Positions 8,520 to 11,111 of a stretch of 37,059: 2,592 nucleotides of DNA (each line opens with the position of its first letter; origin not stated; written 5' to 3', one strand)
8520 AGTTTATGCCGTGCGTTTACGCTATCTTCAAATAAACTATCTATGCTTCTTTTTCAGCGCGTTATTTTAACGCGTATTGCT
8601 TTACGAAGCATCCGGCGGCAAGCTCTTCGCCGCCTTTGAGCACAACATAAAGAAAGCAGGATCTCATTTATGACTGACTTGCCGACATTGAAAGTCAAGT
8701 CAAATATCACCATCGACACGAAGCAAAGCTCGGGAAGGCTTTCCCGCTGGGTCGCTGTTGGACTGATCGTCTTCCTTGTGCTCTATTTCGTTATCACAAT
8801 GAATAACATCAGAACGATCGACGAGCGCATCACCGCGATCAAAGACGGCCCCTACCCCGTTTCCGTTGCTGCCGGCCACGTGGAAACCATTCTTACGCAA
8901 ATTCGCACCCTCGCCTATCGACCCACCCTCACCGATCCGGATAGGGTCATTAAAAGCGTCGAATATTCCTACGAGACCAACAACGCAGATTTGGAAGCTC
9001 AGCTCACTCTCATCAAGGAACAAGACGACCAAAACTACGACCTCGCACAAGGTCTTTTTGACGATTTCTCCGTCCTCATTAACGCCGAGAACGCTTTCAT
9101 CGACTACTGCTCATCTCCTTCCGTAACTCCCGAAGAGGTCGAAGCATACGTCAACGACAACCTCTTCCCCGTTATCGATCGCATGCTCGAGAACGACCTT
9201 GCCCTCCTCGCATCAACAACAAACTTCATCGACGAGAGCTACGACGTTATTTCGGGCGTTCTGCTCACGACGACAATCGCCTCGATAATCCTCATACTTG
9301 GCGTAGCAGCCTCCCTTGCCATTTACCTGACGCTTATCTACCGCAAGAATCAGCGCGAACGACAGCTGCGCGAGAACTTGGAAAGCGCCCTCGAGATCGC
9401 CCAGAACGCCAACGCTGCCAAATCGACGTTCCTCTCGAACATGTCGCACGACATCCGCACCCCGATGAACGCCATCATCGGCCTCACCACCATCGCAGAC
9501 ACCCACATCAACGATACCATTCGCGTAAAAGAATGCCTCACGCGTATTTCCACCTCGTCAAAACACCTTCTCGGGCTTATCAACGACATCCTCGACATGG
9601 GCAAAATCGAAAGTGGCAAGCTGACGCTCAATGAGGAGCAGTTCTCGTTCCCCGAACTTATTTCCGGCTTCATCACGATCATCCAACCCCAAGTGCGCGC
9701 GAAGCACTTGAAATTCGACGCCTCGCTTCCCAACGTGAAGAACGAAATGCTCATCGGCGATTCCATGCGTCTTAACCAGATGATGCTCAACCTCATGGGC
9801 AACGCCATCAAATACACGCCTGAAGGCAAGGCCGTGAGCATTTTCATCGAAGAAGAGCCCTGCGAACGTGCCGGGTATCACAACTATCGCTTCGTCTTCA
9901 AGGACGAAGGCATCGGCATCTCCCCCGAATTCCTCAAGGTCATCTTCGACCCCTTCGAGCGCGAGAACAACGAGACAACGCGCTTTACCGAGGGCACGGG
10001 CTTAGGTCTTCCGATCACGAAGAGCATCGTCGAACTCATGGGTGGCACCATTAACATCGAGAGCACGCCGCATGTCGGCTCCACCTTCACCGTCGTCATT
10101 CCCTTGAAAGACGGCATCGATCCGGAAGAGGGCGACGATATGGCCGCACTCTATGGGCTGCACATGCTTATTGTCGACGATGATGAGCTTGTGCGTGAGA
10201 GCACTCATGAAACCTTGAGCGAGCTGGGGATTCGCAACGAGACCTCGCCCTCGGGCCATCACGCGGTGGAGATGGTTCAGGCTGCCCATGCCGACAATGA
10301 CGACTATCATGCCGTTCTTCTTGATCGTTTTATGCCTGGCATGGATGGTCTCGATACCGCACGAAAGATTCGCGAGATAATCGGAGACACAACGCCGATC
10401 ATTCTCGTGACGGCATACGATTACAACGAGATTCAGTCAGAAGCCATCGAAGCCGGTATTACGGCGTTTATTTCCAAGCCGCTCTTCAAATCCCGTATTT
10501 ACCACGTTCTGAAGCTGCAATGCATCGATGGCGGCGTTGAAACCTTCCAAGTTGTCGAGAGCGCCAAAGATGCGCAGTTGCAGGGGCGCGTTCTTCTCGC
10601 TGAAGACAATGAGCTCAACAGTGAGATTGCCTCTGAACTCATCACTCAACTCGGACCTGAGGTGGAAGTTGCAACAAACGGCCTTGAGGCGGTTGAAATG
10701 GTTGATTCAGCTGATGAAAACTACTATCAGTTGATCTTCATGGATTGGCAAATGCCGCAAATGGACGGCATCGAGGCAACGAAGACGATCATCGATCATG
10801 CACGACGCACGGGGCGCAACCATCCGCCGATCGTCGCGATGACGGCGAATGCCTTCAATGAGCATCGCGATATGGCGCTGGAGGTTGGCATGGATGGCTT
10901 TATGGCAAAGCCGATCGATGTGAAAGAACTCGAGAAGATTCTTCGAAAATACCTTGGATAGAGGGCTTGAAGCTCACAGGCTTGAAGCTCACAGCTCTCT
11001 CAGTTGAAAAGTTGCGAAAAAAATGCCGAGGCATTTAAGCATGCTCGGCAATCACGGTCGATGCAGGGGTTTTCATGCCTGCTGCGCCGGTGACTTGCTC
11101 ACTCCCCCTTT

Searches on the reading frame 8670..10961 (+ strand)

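Call 62: search_protein_families(library=pfam, proteins=[window:8670-10961:+], max_evalue=0.00001)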
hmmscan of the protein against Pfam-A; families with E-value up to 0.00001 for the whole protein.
window:8670-10961:+ (763 aa): 3 families
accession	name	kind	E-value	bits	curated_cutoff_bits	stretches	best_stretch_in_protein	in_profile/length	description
PF00072.30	Response_reg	-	2e-46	157.2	30.2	2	641-758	1-110/111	Response regulator receiver domain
PF02518.31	HATPase_c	-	6.3e-28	97.9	26.4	1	363-480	1-110/111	Histidine kinase-, DNA gyrase B-, and HSP90-like ATPase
PF00512.31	HisKA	-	1.6e-16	60.5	26.9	1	250-316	1-66/66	His Kinase A (phospho-acceptor) domain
